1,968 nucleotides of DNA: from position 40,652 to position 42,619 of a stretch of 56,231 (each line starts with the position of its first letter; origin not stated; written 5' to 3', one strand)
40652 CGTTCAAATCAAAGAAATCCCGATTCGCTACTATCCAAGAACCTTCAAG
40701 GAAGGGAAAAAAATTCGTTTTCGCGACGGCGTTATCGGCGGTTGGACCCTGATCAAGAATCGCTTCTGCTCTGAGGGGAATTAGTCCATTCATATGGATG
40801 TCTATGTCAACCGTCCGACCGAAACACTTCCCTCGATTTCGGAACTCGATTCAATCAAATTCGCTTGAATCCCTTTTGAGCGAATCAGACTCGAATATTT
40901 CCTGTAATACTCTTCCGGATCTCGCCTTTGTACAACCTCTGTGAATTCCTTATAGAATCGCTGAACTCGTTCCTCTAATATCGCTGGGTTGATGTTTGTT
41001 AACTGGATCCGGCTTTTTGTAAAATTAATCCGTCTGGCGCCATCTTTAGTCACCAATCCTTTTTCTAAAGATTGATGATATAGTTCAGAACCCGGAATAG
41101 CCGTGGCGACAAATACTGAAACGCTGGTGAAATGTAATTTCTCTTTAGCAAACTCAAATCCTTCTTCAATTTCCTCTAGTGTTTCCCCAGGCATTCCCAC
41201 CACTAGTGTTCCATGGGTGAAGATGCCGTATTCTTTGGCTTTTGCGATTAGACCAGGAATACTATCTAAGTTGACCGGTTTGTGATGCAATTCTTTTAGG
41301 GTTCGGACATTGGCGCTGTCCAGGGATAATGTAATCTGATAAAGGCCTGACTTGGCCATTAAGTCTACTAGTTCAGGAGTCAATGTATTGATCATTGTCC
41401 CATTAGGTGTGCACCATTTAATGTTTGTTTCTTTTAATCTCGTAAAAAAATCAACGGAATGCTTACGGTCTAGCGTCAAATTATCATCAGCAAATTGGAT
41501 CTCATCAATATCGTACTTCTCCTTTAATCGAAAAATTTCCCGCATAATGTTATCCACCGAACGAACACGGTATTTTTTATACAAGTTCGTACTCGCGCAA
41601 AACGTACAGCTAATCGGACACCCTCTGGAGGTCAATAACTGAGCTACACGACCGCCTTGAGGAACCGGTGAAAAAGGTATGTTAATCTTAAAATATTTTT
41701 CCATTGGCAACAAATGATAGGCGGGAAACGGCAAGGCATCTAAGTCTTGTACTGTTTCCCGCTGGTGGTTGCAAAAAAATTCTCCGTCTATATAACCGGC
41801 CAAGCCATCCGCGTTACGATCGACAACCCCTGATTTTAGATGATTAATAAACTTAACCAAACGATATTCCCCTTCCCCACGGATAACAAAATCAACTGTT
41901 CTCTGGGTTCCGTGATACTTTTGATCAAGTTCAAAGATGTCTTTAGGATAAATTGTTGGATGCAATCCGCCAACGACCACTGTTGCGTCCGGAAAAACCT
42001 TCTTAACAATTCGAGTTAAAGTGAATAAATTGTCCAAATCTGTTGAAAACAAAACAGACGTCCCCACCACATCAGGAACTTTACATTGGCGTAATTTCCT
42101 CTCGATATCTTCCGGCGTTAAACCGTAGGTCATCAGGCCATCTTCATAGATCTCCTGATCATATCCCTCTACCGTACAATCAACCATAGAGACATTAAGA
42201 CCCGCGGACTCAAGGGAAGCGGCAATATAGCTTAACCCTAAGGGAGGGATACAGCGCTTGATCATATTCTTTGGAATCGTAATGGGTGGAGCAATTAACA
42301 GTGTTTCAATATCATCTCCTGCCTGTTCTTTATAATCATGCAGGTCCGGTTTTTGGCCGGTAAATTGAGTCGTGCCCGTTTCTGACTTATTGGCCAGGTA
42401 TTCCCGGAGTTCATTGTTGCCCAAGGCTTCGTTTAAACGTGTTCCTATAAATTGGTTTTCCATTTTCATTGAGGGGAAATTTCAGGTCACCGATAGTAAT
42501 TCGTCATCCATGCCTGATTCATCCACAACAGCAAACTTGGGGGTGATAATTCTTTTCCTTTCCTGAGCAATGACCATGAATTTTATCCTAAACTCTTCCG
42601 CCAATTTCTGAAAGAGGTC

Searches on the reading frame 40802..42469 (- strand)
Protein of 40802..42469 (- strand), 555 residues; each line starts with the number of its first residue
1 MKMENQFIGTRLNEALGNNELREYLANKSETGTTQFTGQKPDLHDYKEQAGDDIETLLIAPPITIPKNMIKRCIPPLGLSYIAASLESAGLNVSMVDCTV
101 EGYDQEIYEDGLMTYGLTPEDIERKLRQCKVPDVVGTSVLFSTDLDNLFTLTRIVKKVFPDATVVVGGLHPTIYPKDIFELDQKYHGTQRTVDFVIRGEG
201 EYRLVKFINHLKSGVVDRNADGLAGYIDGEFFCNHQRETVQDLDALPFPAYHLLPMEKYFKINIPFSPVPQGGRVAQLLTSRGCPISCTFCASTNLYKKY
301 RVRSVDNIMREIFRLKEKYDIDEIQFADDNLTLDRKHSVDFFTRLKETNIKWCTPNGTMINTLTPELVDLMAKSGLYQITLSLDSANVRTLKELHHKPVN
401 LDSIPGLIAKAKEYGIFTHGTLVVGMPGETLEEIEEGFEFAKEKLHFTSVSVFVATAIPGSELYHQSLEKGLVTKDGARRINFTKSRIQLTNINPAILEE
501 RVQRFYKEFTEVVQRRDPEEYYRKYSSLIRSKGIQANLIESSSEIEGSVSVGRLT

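Call 4: search_protein_families(library=pfam, proteins=[window:40802-42469:-])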
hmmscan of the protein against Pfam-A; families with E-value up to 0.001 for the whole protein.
window:40802-42469:- (555 aa): 2 families
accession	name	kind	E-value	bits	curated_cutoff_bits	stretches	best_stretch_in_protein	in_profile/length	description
PF04055.27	Radical_SAM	-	1.1e-24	88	29.5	1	280-440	3-165/166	Radical SAM superfamily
PF02310.24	B12-binding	-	3e-18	66.2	32.1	1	71-205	9-118/121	B12 binding domain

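Call 9: search_protein_families(library=ncbifam, proteins=[window:40802-42469:-], max_evalue=0.001)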
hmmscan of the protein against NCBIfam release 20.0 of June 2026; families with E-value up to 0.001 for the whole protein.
window:40802-42469:- (555 aa): 28 families (the best 25 are shown)
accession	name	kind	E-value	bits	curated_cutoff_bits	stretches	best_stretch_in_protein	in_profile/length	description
NF038361.1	rSAM_Sden_1168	equivalog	9.1e-185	615.4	575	1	18-527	27-533/560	Sden_1168 family B12-binding radical SAM P-methyltransferase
TIGR03471.1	HpnJ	equivalog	1.4e-44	152.8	577.6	1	150-509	86-432/472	hopanoid biosynthesis associated radical SAM protein HpnJ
TIGR02026.1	BchE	equivalog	1.3e-41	143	481.35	1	57-509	3-427/497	magnesium-protoporphyrin IX monomethyl ester anaerobic oxidative cyclase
NF050148.1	rSAM_ApyD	equivalog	1.2e-31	109.9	750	1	75-440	24-362/645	RiPP biosynthesis radical SAM protein ApyD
TIGR04479.1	bcpD_PhpK_rSAM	subfamily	2e-29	102.3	600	1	118-443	98-408/504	PhpK family radical SAM P-methyltransferase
TIGR04072.2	rSAM_ladder_B12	equivalog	2.2e-29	102.4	360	2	272-478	177-383/443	lipid biosynthesis B12-binding/radical SAM protein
TIGR03975.1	rSAM_ocin_1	subfamily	2.5e-28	99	281.85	1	131-440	128-426/606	RiPP maturation radical SAM C-methyltransferase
NF033712.0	B12_rSAM_KedN5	subfamily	1.7e-23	82.7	700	1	118-477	49-401/624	KedN5 family methylcobalamin-dependent radical SAM C-methyltransferase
TIGR04367.1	HpnR_B12_rSAM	equivalog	9e-21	73.9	650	1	73-476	19-381/490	hopanoid C-3 methylase HpnR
NF033070.1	rSAM_AprD4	equivalog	3.3e-20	72.4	500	1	234-525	161-446/456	AprD4 family radical SAM diol-dehydratase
TIGR04190.1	B12_SAM_Ta0216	equivalog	8.9e-19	67.5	500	1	76-456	37-411/554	TIGR04190 family B12-binding domain/radical SAM domain protein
TIGR04013.1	B12_SAM_MJ_1487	hypoth_equivalog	2.8e-18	66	251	1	132-317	43-194/382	TIGR04013 family B12-binding domain/radical SAM domain-containing protein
TIGR04295.1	B12_rSAM_oligo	hypoth_equivalog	1.6e-16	60.1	400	1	189-414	121-333/422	TIGR04295 family B12-binding domain-containing radical SAM protein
TIGR04385.1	B12_rSAM_cofa1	equivalog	2.8e-16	59.8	450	1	70-443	14-363/438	B12 lower ligand biosynthesis radical SAM protein BzaD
TIGR04014.1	B12_SAM_MJ_0865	equivalog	3.6e-16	59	360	1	189-469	87-360/434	methyl-coenzyme M reductase glutamine C-methyltransferase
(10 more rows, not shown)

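Call 17: find_homologous_proteins(query=window:40802-42469:-)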
Query window:40802-42469:- (555 aa): 2285 proteins with E <= 0.001 among 8000 candidates; the best 120 are listed.
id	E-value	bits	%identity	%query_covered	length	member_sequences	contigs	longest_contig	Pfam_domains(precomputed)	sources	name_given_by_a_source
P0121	0.0e+0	1264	100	100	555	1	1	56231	PF04055.28,PF02310.25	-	-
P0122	7.3e-276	934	72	100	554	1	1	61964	PF04055.28,PF02310.25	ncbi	-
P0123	4.0e-255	866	69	96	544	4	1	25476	PF04055.28,PF02310.25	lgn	-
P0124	6.3e-254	862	68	100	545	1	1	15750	PF04055.28,PF02310.25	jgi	jgi:anaerobic magnesium-protoporphyrin IX monomethyl ester cyclase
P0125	1.9e-253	860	69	96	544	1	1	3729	PF04055.28,PF02310.25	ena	-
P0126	5.9e-249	845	66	95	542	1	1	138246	PF04055.28,PF02310.25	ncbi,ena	-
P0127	7.0e-248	842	69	96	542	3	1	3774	PF04055.28,PF02310.25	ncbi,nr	ncbi:MAG: cobalamin-dependent protein [Cyanobacteria bacterium SZAS LIN-2]|nr:cobalamin-dependent pr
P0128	6.7e-246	835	69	95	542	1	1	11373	PF04055.28,PF02310.25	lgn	-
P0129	3.5e-245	833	68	96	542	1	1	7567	PF04055.28,PF02310.25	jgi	-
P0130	3.5e-244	829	67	96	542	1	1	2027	PF04055.28,PF02310.25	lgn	-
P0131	7.2e-243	825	67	96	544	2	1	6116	PF04055.28,PF02310.25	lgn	-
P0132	4.4e-242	822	67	96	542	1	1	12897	PF04055.28,PF02310.25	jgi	jgi:radical SAM superfamily enzyme YgiQ (UPF0313 family)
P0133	1.6e-229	781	65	95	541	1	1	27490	PF04055.28,PF02310.25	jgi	jgi:anaerobic magnesium-protoporphyrin IX monomethyl ester cyclase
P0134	1.2e-228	778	63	95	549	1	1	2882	PF04055.28,PF02310.25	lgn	-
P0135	2.4e-220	751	62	95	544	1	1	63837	PF04055.28,PF02310.25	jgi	jgi:anaerobic magnesium-protoporphyrin IX monomethyl ester cyclase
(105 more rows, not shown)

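Call 19: find_encoding_contigs(protein=P0122, flank=10000, max_places=2)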
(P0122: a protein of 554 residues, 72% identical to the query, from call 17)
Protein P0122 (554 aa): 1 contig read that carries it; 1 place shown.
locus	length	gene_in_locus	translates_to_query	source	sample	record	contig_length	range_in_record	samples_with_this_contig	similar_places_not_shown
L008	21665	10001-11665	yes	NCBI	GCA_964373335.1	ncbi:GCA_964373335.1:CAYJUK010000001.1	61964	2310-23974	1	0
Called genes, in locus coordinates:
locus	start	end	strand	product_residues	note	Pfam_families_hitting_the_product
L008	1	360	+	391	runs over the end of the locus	PF01041:DegT_DnrJ_EryC1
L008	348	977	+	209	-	PF17836:PglD_N, PF25084:LbH_EIF2B (faint), PF25087:GMPPB_C (faint), PF00132:Hexapep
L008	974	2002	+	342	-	PF03102:NeuB, PF08666:SAF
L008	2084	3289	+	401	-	PF02350:Epimerase_2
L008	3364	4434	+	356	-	PF00571:CBS (weak), PF00483:NTP_transferase, PF12804:NTP_transf_3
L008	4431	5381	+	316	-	PF01408:GFO_IDH_MocA, PF02894:GFO_IDH_MocA_C (weak), PF22725:GFO_IDH_MocA_C3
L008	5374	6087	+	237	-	PF02348:CTP_transf_3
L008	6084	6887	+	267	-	PF00106:adh_short, PF01370:Epimerase (weak), PF13561:adh_short_C2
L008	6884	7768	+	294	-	PF00977:His_biosynth, PF03060:NMO (faint), PF01207:Dus (faint)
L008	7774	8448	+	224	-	PF00117:GATase, PF07685:GATase_3, PF01174:SNO (weak), PF07722:Peptidase_C26 (faint)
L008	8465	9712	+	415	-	-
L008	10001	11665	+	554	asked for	PF02310:B12-binding, PF04055:Radical_SAM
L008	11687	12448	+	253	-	PF01066:CDP-OH_P_transf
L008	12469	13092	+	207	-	PF13489:Methyltransf_23, PF13847:Methyltransf_31, PF08241:Methyltransf_11, PF08242:Methyltransf_12, PF13649:Methyltransf_25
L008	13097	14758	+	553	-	PF13714:PEP_mutase, PF12804:NTP_transf_3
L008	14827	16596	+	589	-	PF02310:B12-binding, PF04055:Radical_SAM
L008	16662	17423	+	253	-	PF00483:NTP_transferase, PF01128:IspD (weak), PF12804:NTP_transf_3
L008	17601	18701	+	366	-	PF02776:TPP_enzyme_N (weak), PF02775:TPP_enzyme_C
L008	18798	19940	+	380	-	PF00266:Aminotran_5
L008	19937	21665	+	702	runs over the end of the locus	-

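Call 20: find_encoding_contigs(protein=P0126, flank=10000, max_places=2)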
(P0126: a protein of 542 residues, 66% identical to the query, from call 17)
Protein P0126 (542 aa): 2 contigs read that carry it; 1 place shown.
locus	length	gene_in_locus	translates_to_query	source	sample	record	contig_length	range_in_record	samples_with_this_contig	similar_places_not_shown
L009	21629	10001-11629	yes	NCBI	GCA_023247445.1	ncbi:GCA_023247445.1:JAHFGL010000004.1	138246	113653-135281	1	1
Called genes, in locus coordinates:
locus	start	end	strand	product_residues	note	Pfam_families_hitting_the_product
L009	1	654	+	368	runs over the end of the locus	PF00155:Aminotran_1_2, PF01041:DegT_DnrJ_EryC1, PF01053:Cys_Met_Meta_PP (faint)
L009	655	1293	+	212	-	-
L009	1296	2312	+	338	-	PF03102:NeuB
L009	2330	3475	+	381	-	PF02350:Epimerase_2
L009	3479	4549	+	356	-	PF00571:CBS (faint), PF00483:NTP_transferase, PF12804:NTP_transf_3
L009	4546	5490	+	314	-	PF01408:GFO_IDH_MocA, PF22725:GFO_IDH_MocA_C3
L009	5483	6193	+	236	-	PF02348:CTP_transf_3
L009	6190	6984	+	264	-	PF00106:adh_short, PF13561:adh_short_C2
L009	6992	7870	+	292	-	PF00977:His_biosynth, PF05690:ThiG (faint), PF03060:NMO (faint), PF01207:Dus (faint), PF02581:TMP-TENI (faint)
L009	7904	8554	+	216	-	PF00117:GATase, PF01174:SNO (faint), PF07685:GATase_3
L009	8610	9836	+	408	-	-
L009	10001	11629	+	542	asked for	PF02310:B12-binding, PF04055:Radical_SAM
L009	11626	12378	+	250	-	PF01066:CDP-OH_P_transf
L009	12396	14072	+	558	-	PF13714:PEP_mutase, PF12804:NTP_transf_3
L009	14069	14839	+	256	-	PF00483:NTP_transferase, PF12804:NTP_transf_3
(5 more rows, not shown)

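Call 21: find_encoding_contigs(protein=P0135, flank=10000, max_places=2)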
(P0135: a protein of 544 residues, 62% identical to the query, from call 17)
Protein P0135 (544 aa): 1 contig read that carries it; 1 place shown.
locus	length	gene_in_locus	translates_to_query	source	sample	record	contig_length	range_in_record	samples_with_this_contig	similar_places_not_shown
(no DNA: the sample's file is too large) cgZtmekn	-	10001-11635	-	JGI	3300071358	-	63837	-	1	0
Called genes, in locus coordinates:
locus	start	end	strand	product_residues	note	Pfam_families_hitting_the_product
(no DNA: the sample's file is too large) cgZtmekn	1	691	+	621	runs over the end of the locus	-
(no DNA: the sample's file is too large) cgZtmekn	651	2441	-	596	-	PF13231:PMT_2 (weak)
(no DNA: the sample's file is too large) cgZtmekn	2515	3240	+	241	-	PF04991:LicD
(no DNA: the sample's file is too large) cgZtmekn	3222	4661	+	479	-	-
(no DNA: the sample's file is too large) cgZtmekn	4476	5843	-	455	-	-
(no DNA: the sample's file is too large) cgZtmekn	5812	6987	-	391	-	PF13439:Glyco_transf_4, PF13579:Glyco_trans_4_4, PF00534:Glycos_transf_1, PF13524:Glyco_trans_1_2 (weak), PF13692:Glyco_trans_1_4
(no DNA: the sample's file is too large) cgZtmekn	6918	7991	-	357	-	PF00535:Glycos_transf_2, PF10111:Glyco_tranf_2_2 (weak), PF13641:Glyco_tranf_2_3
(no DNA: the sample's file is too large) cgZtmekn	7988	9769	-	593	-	PF00664:ABC_membrane, PF00005:ABC_tran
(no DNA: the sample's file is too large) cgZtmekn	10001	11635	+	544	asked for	PF02310:B12-binding, PF04055:Radical_SAM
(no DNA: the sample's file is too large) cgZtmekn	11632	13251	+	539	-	PF13714:PEP_mutase, PF12804:NTP_transf_3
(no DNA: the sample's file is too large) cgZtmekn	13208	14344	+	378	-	PF02776:TPP_enzyme_N (weak), PF02775:TPP_enzyme_C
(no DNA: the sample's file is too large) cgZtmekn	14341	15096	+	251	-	PF00483:NTP_transferase, PF12804:NTP_transf_3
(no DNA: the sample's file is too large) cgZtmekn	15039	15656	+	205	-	PF13489:Methyltransf_23 (weak), PF13847:Methyltransf_31, PF08241:Methyltransf_11, PF08242:Methyltransf_12, PF13649:Methyltransf_25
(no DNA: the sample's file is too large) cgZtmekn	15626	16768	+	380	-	PF00266:Aminotran_5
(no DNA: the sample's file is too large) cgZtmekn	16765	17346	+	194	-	?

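Call 23: search_solved_structures(query=window:40802-42469:-, max_evalue=0.001)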
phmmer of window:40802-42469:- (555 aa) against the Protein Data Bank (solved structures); distinct sequences matched with E-value up to 0.001: 6.
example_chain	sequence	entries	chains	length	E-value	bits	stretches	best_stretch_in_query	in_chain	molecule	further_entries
6fd2_B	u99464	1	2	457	1.4e-14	56.8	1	233-513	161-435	Putative apramycin biosynthetic oxidoreductase 4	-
9ccb_A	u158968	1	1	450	2.1e-12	49.6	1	192-475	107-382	Radical SAM core domain-containing protein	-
9n1b_A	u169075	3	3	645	1.3e-08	37.1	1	187-438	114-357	Radical SAM protein | Radical SAM enzyme CysS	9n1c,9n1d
7kdx_A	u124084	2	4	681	1.4e-07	33.7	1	132-463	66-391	Methyltransferase TokK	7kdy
2qgq_A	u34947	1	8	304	5.5e-07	31.7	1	278-464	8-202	Protein TM_1862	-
4jc0_A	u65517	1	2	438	1.2e-06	30.6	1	278-464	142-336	Ribosomal protein S12 methylthiotransferase RimO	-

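Call 39: find_related_loci(query=A1, collection=metagenome_contigs, flank=10000)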
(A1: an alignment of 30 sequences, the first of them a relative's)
Query A1 (555 aa) in metagenome_contigs; peptide patterns used: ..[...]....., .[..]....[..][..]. (x = any residue, [..] = any of these).
600 stretches matched a pattern (row limit reached: there are more); 369 encode a relative of the query (tblastn E <= 1e-3); the best 80 are kept; 80 distinct loci.
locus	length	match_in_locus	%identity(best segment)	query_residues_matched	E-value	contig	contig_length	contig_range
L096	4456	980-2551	61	4-531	0e+0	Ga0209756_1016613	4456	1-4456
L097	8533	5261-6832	61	4-531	0e+0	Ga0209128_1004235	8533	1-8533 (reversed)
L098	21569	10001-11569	61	5-531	0e+0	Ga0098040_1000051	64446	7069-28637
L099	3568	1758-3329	61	4-531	0e+0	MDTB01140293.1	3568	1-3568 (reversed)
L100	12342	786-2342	62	11-531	0e+0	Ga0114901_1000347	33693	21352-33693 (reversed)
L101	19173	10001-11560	60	8-531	0e+0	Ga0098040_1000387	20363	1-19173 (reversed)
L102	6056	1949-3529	61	6-531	0e+0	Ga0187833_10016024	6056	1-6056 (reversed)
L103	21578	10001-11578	58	3-531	0e+0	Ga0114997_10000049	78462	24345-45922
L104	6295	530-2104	59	8-531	0e+0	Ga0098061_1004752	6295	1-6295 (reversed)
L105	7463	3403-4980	58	8-531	0e+0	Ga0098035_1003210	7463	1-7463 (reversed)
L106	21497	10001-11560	56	11-531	0e+0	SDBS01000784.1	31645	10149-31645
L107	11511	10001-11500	59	11-511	0e+0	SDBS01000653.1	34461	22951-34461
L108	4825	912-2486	59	8-531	0e+0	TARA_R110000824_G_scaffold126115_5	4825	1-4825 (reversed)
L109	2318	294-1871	57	6-531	0e+0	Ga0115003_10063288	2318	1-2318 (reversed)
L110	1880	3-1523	59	27-533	0e+0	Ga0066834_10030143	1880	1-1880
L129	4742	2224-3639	49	56-535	3e-154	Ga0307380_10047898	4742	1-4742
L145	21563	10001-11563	61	6-531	0e+0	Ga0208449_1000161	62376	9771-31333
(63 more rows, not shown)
